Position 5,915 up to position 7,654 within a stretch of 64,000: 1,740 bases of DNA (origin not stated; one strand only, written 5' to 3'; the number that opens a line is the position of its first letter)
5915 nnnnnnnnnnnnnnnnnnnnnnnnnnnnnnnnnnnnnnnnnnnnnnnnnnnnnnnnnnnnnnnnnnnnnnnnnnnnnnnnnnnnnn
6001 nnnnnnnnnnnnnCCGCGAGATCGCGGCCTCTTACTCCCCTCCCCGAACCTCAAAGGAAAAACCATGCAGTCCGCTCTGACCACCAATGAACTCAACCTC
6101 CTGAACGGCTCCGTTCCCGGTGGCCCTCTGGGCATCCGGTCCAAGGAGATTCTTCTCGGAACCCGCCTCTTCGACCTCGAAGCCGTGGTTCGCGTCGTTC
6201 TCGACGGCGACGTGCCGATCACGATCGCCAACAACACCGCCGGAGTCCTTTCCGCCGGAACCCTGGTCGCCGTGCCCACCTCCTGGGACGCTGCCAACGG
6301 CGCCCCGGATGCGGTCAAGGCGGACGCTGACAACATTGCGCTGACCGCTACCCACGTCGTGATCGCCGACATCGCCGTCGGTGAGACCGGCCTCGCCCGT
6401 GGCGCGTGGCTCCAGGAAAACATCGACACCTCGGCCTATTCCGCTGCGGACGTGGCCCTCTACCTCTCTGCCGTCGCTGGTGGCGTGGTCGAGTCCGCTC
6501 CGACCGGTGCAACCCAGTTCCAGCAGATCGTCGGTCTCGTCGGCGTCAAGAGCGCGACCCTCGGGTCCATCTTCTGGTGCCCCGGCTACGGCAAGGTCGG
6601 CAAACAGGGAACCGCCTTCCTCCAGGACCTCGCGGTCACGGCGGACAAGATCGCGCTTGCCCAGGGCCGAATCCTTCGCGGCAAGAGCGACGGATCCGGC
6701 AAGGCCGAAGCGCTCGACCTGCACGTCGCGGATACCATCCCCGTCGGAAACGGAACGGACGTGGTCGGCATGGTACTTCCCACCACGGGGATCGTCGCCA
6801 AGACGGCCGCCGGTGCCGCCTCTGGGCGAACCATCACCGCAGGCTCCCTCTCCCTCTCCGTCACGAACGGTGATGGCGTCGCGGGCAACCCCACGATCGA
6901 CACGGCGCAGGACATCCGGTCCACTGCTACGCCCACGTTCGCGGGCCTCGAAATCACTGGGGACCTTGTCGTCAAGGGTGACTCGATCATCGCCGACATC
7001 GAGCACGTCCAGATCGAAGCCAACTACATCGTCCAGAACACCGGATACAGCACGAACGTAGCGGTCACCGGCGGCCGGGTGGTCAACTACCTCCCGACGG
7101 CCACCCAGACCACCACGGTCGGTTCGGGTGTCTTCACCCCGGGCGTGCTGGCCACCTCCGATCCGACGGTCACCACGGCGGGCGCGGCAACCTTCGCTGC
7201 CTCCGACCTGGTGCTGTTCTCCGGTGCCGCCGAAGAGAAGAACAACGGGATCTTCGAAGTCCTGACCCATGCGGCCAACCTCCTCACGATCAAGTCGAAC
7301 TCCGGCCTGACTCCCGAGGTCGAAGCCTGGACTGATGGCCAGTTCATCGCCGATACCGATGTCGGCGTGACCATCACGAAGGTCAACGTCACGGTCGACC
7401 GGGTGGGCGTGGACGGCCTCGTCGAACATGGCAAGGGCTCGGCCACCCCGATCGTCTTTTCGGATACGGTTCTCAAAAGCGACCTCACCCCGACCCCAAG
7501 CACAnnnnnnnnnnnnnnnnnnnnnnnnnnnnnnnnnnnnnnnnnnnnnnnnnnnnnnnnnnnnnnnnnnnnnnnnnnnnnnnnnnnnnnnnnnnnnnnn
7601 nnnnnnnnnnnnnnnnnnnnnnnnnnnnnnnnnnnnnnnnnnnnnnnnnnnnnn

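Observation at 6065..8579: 819-aa Ala/Gly/Thr-rich structural-like protein with strong RBS and strong terminator inside the cargo island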

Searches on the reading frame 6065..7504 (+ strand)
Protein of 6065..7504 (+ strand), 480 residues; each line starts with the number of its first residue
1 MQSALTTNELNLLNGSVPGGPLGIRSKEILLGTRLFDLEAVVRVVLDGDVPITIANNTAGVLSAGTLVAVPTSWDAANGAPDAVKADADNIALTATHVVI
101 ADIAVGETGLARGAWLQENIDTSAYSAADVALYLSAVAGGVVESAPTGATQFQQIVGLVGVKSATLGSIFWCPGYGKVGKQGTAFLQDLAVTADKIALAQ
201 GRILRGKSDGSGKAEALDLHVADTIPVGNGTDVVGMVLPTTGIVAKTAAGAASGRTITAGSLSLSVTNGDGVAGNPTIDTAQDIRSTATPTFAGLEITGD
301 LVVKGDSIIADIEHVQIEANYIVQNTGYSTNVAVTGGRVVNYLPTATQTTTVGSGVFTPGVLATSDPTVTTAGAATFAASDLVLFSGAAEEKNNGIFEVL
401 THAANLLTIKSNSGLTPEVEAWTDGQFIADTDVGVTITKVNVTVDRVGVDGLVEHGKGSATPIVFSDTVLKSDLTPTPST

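Call 65: search_protein_families(library=phrogs, alignment_id=A1, max_evalue=0.001)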
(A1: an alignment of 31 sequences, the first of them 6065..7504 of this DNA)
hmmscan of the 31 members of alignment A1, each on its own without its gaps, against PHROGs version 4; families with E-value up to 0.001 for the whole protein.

A. member 1, window:6065-7504:+ (480 aa): 0 families

B. families by the number of members that match (of 31 scanned): 13 families
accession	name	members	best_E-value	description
phrog_697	-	4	2.9e-23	structural protein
phrog_1236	-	2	1.1e-05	head protein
phrog_36707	-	1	8.3e-11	tail fiber protein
phrog_4849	-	1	3.4e-10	tail protein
phrog_6002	-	1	5.3e-10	virion structural protein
phrog_972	-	1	6.8e-10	tail fiber protein proximal subunit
phrog_25721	-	1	2.4e-09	-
phrog_2803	-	1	1.6e-08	-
phrog_910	-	1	3.5e-08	tail collar fiber protein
phrog_2631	-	1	9.9e-08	tail fiber protein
phrog_2097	-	1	1.5e-06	tail fiber protein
phrog_5363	-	1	2.1e-06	-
phrog_15547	-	1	0.00035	-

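Call 77: search_solved_structures(query=A1, max_evalue=1)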
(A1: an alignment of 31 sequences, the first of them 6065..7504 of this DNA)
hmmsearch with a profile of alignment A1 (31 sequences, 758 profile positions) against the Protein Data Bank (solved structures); distinct sequences matched with E-value up to 1: 0.

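Call 78: search_protein_families(library=pfam, alignment_id=A1, max_evalue=0.001)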
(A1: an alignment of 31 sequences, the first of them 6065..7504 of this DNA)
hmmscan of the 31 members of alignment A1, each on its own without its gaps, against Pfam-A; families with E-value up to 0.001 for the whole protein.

A. member 1, window:6065-7504:+ (480 aa): 0 families

B. families by the number of members that match (of 31 scanned): 5 families
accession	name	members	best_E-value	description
PF07873.16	YabP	1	1.9e-06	YabP family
PF19264.4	DUF5907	1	1.9e-05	Repeat of unknown function (DUF5907)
PF09956.15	Phage_cement_2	1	2.4e-05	Phage cement protein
PF10983.13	DUF2793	1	0.00032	Protein of unknown function (DUF2793)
PF15406.12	PH_6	1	0.00079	Pleckstrin homology domain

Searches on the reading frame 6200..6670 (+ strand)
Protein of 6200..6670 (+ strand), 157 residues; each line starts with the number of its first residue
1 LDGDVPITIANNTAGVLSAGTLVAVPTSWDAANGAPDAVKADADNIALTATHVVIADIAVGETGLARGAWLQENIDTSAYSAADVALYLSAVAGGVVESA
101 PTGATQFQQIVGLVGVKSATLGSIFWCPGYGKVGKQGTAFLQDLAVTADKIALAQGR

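Call 44: search_protein_families(library=pfam, alignment_id=A3, max_evalue=0.1)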
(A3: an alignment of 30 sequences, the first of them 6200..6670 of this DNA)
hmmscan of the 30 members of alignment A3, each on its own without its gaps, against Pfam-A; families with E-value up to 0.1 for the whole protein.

A. member 1, window:6200-6670:+ (157 aa): 0 families

B. families by the number of members that match (of 30 scanned): 5 families
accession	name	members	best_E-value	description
PF02369.22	Big_1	1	0.0013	Bacterial Ig-like domain (group 1)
PF18603.7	LAL_C2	1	0.004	L-amino acid ligase C-terminal domain 2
PF12914.13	SH3_7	1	0.0078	SH3 domain of SH3b2 type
PF08279.18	HTH_11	1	0.044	HTH domain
PF25538.1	DUF7922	1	0.056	Domain of unknown function (DUF7922)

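Call 45: search_protein_families(library=phrogs, alignment_id=A3, max_evalue=0.01)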
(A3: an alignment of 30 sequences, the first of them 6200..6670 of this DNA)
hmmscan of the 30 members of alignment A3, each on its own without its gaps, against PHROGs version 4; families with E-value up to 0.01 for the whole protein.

A. member 1, window:6200-6670:+ (157 aa): 0 families

B. families by the number of members that match (of 30 scanned): 7 families
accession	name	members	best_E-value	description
phrog_12121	-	15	4.4e-08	-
phrog_1718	-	1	3.2e-06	tail protein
phrog_12102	-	1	4.5e-06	-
phrog_892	-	1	8.6e-05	tail fiber protein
phrog_16122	-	1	0.00024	virion structural protein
phrog_27373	-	1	0.00074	tail protein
phrog_17079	-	1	0.009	-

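Call 54: predict_structure(alignment_id=A3)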
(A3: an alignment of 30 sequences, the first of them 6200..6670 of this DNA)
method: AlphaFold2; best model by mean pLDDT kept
length: 157 residues; sequences in the alignment: 30
mean_pLDDT: 89.4   pTM: 0.80
mean pLDDT of the five models: 89.4, 89.2, 87.9, 87.7, 87.1
residues with pLDDT >= 90: 118; 70-90: 14; 50-70: 24; < 50: 1
segments of 3 or more residues with pLDDT < 50: none
pLDDT, mean of each block of 10 residues (from residue 1): 82 97 95 97 95 98 97 98 97 97 91 98 94 61 58 69
secondary structure, 60 per line:
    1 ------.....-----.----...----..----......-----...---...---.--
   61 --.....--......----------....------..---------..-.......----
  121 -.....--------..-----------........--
elements in order: E7-11 E22-24 E35-40 E52-54 E63-67 E70-75 E86-89 E110-116 E122-126 H148-155

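Call 63: search_solved_structures(query=A3, max_evalue=10)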
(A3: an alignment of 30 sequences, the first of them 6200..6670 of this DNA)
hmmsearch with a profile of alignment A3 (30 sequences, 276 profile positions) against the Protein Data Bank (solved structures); distinct sequences matched with E-value up to 10: 1.
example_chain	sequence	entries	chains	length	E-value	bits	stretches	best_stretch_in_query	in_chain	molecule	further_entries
9gay_C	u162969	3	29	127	0.55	13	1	179-270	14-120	gp48 - Minor capsid protein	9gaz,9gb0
